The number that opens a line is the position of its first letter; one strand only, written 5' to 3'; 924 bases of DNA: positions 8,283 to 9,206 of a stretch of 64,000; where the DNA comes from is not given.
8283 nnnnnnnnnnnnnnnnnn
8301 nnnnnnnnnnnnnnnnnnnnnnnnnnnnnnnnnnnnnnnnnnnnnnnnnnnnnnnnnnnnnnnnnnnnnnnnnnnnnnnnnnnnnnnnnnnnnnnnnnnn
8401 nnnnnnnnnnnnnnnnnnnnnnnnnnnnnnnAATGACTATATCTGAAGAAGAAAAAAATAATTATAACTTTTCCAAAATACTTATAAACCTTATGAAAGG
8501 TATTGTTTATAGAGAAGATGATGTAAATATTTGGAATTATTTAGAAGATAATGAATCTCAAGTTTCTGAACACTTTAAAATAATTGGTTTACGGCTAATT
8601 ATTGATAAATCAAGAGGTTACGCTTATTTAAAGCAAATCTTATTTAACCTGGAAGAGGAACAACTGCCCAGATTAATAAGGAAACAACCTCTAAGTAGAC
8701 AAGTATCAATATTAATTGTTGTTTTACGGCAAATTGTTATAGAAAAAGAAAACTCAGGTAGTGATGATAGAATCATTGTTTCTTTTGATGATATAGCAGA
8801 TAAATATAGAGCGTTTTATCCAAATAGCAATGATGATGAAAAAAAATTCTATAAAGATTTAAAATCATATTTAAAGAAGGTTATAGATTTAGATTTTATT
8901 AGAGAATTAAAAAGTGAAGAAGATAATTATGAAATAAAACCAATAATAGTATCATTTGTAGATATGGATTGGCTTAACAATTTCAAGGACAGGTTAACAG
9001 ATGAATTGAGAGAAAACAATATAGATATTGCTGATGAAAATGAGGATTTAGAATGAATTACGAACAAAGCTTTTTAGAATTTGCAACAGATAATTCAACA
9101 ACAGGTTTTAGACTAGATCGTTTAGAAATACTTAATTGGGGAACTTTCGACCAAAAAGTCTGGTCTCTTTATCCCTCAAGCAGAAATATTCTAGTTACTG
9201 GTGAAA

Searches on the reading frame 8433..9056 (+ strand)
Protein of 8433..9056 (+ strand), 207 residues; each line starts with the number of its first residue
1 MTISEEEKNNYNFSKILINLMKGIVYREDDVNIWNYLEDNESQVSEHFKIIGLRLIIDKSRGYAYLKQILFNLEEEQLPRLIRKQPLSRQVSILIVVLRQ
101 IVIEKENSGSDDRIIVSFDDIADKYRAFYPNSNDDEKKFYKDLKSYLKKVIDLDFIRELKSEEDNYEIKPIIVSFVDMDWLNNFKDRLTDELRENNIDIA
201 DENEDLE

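Call 84: search_protein_families(library=padloc, proteins=[window:8433-9056:+], max_evalue=0.001)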
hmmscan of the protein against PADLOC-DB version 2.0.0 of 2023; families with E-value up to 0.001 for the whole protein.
window:8433-9056:+ (207 aa): 22 families
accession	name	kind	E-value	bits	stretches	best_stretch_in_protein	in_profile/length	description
PDLC00487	JetB1|JetB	-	4.4e-58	194.4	1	6-191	4-188/195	DUF4194 domain; MukE-like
PDLC00474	JetB1|JetB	-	1.4e-52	176.5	1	5-194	6-195/207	DUF4194 domain; MukE-like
PDLC00468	JetB1|JetB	-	3.7e-44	148.8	1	13-190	7-183/192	DUF4194 domain; MukE-like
PDLC00477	JetB1|JetB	-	1.8e-40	137.2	1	10-191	4-185/189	DUF4194 domain; MukE-like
PDLC00501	JetB1|JetB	-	7.9e-26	88.9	1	15-197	44-222/234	DUF4194 domain; MukE-like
PDLC00485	JetB1|JetB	-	1.4e-22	78.3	1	14-202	31-215/231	DUF4194 domain; MukE-like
PDLC00481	JetB1|JetB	-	1.9e-22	77.9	1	15-197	31-209/217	DUF4194 domain; MukE-like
PDLC00499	JetB1|JetB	-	5.4e-21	73.4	1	13-189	68-248/266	DUF4194 domain; MukE-like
PDLC00472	JetB1|JetB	-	6.4e-18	62.6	1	25-190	60-219/238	DUF4194 domain; MukE-like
PDLC00473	JetB1|JetB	-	5.7e-17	59.9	1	15-205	41-227/230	DUF4194 domain; MukE-like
PDLC00497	JetB1|JetB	-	9.7e-12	43.1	1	33-191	68-223/251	DUF4194 domain; MukE-like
PDLC00480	JetB1|JetB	-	2.6e-11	41.5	1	14-205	51-245/247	DUF4194 domain; MukE-like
PDLC00478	JetB1|JetB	-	1.5e-08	32.5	1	7-203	12-205/214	DUF4194 domain; MukE-like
PDLC00495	JetB1|JetB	-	1.6e-08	32.8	1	17-184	64-227/328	DUF4194 domain; MukE-like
PDLC00470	JetB1|JetB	-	2.9e-08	31.3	1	11-189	19-210/223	DUF4194 domain; MukE-like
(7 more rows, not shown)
